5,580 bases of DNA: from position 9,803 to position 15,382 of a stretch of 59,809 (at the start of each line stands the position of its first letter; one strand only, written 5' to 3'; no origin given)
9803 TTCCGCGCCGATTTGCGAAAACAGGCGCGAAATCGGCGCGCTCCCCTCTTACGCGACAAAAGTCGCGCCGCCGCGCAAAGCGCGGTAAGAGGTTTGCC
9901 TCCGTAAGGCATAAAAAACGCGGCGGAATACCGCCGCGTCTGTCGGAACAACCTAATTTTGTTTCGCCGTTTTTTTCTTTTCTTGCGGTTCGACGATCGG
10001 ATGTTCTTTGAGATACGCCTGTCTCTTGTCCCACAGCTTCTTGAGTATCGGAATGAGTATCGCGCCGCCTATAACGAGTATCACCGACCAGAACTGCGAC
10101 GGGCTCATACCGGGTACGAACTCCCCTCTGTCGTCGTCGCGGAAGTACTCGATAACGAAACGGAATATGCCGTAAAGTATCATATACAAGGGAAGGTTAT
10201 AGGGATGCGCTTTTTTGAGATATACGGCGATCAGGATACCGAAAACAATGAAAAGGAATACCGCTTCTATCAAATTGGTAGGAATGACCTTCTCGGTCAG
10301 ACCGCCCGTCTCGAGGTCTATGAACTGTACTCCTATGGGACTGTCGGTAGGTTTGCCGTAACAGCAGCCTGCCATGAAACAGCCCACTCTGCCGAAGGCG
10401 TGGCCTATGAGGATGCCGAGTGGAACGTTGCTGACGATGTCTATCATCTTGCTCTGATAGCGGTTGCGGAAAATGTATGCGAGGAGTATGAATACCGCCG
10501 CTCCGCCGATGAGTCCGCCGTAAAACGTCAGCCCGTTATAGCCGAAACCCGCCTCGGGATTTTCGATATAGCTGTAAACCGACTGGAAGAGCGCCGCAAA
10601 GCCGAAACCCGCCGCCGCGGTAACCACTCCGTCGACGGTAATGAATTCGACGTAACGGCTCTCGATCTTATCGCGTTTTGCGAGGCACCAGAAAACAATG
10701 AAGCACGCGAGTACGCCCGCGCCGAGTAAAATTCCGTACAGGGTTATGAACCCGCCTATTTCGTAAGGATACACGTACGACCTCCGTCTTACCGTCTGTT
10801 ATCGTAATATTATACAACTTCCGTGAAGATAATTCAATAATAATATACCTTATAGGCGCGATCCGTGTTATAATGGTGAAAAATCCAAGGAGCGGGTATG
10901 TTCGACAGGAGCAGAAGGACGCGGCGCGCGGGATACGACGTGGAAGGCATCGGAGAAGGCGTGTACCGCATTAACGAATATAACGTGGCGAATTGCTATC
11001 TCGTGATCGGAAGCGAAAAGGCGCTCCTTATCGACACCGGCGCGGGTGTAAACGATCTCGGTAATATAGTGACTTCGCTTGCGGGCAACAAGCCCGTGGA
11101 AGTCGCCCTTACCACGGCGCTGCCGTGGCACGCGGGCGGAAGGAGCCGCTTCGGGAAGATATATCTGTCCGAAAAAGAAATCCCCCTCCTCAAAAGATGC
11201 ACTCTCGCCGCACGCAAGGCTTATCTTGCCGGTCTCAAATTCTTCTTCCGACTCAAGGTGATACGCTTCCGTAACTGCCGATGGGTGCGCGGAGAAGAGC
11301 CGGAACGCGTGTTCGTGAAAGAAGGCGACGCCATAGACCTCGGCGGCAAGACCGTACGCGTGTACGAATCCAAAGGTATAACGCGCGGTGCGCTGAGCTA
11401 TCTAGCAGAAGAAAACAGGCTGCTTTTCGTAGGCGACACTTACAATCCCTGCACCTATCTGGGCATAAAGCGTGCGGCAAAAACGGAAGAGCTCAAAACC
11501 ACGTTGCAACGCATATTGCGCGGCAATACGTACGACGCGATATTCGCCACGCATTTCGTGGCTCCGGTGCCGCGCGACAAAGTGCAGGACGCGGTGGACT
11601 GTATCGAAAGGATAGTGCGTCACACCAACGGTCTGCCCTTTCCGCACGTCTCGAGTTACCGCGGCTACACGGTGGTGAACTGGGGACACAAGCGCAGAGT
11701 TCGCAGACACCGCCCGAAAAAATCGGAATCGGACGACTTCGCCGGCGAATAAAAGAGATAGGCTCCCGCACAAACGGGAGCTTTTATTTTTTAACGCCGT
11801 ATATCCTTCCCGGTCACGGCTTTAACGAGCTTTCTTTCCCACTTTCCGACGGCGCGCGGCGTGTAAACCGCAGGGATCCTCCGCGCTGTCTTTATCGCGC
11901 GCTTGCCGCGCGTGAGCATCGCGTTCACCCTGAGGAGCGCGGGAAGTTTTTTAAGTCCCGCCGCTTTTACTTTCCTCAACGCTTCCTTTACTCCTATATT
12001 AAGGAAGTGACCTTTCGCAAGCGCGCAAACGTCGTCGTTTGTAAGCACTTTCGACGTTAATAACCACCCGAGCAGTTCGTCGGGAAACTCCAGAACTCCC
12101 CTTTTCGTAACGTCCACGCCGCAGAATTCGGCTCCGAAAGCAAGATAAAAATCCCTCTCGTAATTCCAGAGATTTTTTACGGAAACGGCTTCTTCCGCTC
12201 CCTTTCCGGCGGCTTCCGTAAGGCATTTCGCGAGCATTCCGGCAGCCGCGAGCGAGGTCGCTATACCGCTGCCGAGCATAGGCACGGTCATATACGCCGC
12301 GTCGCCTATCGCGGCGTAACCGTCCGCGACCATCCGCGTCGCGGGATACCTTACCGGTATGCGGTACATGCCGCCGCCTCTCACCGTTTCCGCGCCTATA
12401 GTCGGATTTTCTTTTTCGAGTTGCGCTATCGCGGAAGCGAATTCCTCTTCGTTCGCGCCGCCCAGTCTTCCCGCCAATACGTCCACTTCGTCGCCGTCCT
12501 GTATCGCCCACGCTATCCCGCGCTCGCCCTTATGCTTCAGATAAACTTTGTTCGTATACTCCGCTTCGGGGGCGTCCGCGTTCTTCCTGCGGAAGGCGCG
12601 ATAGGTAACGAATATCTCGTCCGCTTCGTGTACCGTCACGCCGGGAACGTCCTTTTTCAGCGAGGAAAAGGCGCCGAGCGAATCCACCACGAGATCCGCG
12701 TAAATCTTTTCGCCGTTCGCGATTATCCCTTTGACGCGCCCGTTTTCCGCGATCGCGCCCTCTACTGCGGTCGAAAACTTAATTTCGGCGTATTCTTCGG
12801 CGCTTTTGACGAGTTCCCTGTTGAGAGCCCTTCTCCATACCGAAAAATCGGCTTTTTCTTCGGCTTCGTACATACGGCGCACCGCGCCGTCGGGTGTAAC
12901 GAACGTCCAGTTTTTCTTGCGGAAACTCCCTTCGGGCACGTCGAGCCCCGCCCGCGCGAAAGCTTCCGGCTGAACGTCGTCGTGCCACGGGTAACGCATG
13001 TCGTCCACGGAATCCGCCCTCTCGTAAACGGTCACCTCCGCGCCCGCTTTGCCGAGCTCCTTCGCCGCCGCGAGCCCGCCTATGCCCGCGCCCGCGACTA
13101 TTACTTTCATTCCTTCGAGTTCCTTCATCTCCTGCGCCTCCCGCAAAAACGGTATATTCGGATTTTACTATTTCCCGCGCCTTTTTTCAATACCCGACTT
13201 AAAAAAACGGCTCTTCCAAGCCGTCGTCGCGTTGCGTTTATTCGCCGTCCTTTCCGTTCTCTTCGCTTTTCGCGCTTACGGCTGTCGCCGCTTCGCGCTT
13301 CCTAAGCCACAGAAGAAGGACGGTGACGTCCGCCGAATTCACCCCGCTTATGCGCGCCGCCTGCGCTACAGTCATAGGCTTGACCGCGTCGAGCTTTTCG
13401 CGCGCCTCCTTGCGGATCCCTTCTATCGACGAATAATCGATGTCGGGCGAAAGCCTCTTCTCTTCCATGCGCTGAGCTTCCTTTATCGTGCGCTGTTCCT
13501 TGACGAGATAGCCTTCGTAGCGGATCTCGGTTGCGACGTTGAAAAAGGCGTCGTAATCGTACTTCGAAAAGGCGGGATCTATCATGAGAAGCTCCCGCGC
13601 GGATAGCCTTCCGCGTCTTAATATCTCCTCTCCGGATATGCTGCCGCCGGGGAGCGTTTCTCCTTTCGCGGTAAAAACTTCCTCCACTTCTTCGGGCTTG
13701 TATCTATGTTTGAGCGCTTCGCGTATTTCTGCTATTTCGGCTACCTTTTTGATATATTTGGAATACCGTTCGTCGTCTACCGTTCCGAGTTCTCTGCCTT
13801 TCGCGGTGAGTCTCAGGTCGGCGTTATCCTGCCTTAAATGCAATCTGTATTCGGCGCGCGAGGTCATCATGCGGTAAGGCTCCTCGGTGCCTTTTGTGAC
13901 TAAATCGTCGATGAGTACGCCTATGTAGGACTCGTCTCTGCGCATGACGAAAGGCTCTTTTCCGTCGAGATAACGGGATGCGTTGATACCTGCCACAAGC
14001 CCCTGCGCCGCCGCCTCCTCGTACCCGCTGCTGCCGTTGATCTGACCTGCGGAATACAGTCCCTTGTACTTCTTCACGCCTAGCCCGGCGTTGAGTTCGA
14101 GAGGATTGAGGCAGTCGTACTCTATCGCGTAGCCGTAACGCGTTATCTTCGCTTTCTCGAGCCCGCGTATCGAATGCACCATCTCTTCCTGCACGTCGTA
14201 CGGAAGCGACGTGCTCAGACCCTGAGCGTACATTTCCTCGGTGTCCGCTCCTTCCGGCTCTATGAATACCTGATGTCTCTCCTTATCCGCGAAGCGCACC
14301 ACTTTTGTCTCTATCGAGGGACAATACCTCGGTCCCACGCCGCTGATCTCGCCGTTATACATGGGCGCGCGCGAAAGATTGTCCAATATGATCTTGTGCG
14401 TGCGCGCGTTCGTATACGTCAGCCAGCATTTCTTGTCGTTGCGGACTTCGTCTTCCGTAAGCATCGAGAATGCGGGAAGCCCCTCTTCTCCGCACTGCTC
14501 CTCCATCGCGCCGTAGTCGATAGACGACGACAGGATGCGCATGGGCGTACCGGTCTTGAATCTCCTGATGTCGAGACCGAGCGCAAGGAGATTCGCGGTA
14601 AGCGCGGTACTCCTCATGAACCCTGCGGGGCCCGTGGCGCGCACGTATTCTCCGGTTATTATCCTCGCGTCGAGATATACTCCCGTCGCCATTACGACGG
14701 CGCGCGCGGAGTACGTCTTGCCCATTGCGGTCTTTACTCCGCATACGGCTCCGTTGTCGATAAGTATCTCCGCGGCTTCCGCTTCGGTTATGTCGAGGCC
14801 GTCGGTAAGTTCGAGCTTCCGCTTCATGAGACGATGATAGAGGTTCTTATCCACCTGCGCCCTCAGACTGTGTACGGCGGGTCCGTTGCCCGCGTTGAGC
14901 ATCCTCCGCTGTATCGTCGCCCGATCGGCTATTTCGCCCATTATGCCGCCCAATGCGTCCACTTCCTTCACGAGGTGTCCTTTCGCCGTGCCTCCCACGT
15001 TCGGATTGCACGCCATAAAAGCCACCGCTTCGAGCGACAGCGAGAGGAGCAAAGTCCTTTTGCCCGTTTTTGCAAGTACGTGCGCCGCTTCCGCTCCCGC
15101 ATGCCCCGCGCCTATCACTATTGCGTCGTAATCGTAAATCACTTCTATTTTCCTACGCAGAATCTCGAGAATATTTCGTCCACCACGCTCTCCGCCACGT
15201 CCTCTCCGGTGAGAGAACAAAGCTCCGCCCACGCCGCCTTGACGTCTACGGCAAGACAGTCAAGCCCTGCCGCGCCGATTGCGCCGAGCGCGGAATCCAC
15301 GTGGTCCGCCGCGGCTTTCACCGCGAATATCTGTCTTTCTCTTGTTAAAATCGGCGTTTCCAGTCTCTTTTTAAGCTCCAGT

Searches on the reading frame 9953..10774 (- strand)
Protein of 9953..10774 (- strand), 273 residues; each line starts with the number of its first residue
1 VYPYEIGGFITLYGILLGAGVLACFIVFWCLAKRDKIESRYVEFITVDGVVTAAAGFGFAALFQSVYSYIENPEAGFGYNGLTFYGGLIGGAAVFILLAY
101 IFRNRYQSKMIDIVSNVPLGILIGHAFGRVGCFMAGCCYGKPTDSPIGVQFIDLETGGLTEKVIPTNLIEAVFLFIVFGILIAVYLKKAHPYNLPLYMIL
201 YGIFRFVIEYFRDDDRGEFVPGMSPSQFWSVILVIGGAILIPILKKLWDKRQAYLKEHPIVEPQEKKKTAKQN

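Call 13: search_protein_families(library=pfam, proteins=[window:9953-10774:-])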
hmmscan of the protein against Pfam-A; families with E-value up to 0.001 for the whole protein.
window:9953-10774:- (273 aa): 1 family
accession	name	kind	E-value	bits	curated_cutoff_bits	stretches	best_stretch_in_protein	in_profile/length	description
PF01790.23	LGT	-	3.5e-36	125.2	24.9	1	10-241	11-238/240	Prolipoprotein diacylglyceryl transferase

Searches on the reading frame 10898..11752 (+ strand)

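Call 13: search_protein_families(library=pfam, proteins=[window:10898-11752:+])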
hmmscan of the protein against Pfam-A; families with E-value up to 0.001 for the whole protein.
window:10898-11752:+ (284 aa): 1 family
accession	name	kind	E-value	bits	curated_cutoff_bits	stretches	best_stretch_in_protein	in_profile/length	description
PF00753.33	Lactamase_B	-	2e-07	31.6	22.7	0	137-181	106-150/196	Metallo-beta-lactamase superfamily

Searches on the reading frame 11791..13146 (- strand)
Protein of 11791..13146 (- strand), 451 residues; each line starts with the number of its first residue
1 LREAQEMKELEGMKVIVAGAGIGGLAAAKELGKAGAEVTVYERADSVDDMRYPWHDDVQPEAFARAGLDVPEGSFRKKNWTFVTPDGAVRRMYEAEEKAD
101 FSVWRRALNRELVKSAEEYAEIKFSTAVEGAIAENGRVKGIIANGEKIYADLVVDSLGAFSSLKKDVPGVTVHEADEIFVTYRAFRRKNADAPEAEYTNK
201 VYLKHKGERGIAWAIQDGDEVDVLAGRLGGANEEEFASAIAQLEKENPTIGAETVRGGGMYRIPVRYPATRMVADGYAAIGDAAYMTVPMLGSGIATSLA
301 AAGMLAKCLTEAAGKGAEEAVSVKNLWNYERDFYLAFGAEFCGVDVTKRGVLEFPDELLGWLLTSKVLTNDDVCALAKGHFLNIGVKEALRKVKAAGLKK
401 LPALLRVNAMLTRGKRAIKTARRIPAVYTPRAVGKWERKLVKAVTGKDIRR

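Call 13: search_protein_families(library=pfam, proteins=[window:11791-13146:-])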
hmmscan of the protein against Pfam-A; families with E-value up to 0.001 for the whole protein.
window:11791-13146:- (451 aa): 7 families
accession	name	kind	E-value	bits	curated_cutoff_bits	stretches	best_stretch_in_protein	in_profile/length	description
PF05834.18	Lycopene_cycl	-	2e-09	37.4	23.4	1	15-166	2-148/380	Lycopene cyclase protein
PF01494.25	FAD_binding_3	-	1.7e-08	34.6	22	1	14-314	3-323/349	FAD binding domain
PF01266.30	DAO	-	1.1e-07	32.2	27.9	1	14-45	1-32/353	FAD dependent oxidoreductase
PF07992.20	Pyr_redox_2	-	1.5e-06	28.3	26.1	1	13-183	1-134/291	Pyridine nucleotide-disulphide oxidoreductase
PF13450.12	NAD_binding_8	-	2.6e-05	24.9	21.9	1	17-46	1-30/68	NAD(P)-binding Rossmann-like domain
PF13738.12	Pyr_redox_3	-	0.00064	19.5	30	0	3-60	155-212/305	Pyridine nucleotide-disulphide oxidoreductase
PF00890.30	FAD_binding_2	-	0.00076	19.2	20.4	0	15-46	2-33/414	FAD binding domain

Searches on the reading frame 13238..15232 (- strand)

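Call 14: search_protein_families(library=pfam, proteins=[window:13238-15232:-])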
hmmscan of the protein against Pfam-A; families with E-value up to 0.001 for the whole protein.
window:13238-15232:- (664 aa): 6 families
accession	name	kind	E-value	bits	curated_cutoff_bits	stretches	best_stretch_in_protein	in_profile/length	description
PF01134.28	GIDA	-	4.6e-150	500.5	22.1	1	36-426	1-391/391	Glucose inhibited division protein A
PF13932.14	SAM_GIDA_C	-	4.3e-22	78.1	27.1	1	585-640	2-57/57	tRNA modifying enzyme MnmG/GidA C-terminal helical bundle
PF21680.2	GIDA_C_1st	-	9.3e-11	42.8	24.7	1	487-580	1-96/96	tRNA modifying enzyme MnmG/GidA C-terminal helical domain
PF07992.20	Pyr_redox_2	-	3.2e-06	27.2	26.1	1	35-185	1-109/291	Pyridine nucleotide-disulphide oxidoreductase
PF01266.30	DAO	-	3.9e-05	23.8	27.9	0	99-191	116-209/353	FAD dependent oxidoreductase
PF00890.30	FAD_binding_2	-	0.00029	20.6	20.4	0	36-64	1-29/414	FAD binding domain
